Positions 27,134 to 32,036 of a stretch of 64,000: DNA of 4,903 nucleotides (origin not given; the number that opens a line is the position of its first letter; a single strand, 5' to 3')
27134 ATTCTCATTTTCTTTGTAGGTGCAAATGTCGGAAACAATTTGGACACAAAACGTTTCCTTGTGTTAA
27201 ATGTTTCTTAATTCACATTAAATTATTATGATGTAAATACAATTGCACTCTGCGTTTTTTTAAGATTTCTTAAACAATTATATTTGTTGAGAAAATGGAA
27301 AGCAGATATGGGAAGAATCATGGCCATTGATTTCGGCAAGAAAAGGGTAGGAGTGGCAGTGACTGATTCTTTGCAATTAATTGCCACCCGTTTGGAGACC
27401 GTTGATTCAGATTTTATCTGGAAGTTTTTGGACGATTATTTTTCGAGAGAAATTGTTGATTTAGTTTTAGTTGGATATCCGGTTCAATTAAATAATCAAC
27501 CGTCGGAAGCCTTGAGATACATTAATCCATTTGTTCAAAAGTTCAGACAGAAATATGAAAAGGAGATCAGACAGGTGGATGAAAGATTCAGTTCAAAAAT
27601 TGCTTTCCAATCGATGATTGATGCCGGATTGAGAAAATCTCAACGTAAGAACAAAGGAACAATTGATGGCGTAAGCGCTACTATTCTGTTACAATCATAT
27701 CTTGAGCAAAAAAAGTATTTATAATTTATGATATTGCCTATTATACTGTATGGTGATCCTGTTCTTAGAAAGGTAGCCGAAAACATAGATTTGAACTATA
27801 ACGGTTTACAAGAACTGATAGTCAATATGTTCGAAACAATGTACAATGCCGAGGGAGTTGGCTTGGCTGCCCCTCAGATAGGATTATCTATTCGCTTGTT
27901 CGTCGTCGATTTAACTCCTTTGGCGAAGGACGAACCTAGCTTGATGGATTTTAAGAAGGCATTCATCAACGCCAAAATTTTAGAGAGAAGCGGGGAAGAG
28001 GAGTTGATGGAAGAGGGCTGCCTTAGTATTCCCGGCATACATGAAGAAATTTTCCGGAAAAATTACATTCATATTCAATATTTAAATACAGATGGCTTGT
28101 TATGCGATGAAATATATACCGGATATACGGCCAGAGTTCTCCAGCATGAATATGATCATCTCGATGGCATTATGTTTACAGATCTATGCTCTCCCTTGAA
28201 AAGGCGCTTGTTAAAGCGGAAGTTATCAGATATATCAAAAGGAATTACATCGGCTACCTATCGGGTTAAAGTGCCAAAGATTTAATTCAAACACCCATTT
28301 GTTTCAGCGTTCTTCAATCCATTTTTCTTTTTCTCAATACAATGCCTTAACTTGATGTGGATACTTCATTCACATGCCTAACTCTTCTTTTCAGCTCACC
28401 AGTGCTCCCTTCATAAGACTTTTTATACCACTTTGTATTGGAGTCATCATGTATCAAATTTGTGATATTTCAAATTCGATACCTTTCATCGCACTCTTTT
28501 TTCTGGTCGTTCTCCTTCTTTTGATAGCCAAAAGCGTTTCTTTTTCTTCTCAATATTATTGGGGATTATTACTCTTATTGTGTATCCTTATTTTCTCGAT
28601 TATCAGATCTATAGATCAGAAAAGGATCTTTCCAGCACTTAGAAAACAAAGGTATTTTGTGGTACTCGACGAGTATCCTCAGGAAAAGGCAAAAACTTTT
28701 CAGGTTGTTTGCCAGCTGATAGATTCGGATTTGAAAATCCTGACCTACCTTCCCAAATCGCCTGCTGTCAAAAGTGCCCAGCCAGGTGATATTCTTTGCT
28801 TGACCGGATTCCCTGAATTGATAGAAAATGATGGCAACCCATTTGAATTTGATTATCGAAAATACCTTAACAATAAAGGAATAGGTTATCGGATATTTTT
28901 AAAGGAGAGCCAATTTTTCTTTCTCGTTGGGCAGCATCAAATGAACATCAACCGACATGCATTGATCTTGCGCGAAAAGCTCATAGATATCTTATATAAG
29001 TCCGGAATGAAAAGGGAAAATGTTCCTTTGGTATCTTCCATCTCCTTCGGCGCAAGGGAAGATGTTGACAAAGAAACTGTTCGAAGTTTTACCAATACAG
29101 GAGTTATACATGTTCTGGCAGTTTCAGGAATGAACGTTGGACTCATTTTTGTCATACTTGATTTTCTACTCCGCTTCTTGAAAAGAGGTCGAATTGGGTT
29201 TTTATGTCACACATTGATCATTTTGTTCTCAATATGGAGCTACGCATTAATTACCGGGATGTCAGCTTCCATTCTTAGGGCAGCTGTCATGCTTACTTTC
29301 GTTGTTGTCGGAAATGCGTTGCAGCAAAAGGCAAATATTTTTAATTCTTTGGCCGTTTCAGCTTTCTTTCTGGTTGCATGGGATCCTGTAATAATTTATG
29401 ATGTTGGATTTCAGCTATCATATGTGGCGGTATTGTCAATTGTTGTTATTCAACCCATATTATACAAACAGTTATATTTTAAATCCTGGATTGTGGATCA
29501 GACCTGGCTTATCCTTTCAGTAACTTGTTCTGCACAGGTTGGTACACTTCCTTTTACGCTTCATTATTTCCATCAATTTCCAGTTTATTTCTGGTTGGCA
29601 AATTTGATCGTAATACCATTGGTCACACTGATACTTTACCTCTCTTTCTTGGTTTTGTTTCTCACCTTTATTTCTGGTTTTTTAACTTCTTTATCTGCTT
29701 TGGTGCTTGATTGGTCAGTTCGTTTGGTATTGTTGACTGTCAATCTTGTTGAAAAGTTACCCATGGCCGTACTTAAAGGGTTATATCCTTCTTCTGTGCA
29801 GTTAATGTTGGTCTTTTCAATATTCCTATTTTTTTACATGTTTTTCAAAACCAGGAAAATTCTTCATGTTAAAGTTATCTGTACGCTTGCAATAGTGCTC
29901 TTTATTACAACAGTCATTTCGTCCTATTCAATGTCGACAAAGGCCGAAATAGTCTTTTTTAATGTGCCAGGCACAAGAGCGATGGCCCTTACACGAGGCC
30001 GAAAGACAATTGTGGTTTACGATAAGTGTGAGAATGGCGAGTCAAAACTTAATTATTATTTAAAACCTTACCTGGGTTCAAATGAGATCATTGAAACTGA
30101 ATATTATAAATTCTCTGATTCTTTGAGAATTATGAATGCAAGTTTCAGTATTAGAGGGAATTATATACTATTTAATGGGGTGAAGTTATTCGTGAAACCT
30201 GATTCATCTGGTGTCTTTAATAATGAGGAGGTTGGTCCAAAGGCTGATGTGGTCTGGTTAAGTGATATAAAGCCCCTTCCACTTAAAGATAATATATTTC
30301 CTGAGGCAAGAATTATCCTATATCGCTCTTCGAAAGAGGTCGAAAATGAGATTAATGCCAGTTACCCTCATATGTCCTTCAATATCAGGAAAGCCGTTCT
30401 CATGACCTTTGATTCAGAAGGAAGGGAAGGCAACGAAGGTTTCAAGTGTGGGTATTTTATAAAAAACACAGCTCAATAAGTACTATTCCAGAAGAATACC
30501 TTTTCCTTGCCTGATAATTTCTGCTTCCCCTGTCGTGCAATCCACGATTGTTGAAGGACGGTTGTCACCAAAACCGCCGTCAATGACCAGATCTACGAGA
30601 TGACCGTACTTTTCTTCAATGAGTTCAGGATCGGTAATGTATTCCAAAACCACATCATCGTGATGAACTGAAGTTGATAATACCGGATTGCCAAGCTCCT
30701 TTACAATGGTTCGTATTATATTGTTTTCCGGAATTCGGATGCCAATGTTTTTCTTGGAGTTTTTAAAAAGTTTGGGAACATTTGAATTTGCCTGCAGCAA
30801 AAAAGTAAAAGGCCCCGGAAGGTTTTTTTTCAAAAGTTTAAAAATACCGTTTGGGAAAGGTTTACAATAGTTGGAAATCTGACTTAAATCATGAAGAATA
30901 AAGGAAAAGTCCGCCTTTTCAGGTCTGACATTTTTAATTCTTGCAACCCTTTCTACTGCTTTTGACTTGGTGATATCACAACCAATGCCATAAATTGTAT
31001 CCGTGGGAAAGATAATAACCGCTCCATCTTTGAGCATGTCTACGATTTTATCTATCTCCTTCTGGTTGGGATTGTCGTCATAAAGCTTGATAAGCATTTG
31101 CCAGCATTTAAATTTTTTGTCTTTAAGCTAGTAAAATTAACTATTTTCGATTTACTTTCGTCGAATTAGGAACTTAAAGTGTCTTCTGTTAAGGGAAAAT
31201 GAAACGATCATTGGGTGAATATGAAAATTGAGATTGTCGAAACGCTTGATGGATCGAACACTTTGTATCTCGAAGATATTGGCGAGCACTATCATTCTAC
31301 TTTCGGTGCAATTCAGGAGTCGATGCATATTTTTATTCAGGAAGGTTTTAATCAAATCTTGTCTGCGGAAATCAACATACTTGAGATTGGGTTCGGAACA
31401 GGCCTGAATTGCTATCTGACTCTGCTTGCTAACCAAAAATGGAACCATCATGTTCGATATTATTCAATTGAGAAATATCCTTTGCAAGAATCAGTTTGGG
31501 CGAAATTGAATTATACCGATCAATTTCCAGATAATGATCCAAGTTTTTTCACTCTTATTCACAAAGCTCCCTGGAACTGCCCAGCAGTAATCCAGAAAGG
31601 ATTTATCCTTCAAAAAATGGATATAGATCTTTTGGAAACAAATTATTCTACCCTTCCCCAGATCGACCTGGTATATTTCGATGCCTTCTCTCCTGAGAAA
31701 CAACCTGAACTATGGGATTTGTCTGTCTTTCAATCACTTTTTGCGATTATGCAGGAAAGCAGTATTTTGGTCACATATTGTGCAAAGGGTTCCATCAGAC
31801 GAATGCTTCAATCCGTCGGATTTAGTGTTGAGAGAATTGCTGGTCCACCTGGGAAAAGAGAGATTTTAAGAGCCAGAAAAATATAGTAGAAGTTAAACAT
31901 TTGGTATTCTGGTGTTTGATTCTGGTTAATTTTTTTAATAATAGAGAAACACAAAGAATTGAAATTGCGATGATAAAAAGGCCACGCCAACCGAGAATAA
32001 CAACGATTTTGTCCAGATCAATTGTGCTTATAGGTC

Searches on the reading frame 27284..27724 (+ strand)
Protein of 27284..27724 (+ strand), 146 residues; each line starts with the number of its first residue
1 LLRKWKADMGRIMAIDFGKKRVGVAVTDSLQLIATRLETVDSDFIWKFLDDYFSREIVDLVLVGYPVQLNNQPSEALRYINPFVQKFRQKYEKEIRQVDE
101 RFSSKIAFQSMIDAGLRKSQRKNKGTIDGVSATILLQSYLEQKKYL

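Call 33: search_protein_families(library=pfam, proteins=[window:27284-27724:+], max_evalue=0.00001)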
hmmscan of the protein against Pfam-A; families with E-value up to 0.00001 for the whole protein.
window:27284-27724:+ (146 aa): 1 family
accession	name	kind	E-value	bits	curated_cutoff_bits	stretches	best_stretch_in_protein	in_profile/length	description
PF03652.20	RuvX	-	3.8e-32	111.9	29.2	1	11-142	2-134/134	Holliday junction resolvase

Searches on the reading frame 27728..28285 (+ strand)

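Call 33: search_protein_families(library=pfam, proteins=[window:27728-28285:+], max_evalue=0.00001)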
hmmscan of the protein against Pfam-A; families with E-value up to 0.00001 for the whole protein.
window:27728-28285:+ (185 aa): 1 family
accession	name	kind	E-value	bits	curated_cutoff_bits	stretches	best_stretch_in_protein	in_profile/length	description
PF01327.26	Pep_deformylase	-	5e-48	163.1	22.8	1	3-159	2-155/156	Polypeptide deformylase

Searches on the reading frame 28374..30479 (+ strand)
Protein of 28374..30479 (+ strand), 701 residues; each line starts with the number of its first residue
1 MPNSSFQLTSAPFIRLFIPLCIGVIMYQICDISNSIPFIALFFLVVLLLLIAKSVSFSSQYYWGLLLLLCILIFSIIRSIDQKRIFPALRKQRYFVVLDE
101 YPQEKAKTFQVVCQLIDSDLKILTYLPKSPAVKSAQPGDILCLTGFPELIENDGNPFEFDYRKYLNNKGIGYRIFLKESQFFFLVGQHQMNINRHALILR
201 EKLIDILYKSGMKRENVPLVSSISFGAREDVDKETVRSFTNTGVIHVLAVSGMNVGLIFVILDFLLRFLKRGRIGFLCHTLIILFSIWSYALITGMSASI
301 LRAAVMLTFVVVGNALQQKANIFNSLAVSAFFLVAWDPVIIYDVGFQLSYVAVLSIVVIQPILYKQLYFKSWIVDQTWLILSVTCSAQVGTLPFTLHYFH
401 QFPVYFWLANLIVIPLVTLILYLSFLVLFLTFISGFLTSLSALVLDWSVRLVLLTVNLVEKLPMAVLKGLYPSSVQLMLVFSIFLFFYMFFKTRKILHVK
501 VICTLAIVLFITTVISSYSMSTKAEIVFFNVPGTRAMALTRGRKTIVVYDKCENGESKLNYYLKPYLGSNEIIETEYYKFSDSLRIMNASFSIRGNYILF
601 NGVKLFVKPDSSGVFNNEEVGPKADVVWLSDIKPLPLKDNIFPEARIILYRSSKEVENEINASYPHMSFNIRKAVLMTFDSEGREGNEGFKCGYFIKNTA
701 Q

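Call 33: search_protein_families(library=pfam, proteins=[window:28374-30479:+], max_evalue=0.00001)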
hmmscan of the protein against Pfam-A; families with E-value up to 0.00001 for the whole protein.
window:28374-30479:+ (701 aa): 2 families
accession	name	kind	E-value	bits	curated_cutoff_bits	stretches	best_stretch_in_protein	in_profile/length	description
PF03772.21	Competence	-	1e-58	199.3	23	1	224-490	2-266/270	Competence protein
PF13567.11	DUF4131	-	2.1e-11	44.2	31.6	1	39-180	9-163/165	Domain of unknown function (DUF4131)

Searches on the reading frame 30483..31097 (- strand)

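Call 33: search_protein_families(library=pfam, proteins=[window:30483-31097:-], max_evalue=0.00001)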
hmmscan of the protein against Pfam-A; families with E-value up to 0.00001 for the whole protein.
window:30483-31097:- (204 aa): 1 family
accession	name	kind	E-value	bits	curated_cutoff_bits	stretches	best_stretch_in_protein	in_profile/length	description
PF01300.24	Sua5_yciO_yrdC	-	2.9e-49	167.4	25.1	1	21-198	2-178/178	Telomere recombination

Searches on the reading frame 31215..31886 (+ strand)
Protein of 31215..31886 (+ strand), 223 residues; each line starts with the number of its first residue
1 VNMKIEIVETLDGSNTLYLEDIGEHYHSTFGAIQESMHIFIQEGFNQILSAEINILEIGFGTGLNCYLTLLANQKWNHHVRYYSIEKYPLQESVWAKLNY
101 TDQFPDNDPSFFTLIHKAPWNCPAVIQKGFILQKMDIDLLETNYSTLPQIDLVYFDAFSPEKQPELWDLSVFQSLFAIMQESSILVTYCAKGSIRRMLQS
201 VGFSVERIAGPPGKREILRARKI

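Call 33: search_protein_families(library=pfam, proteins=[window:31215-31886:+], max_evalue=0.00001)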
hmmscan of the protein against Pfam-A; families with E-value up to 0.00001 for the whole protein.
window:31215-31886:+ (223 aa): 1 family
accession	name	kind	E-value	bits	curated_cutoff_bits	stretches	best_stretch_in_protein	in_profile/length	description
PF05430.17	Methyltransf_30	-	2.2e-19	70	22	1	148-222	49-123/124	S-adenosyl-L-methionine-dependent methyltransferase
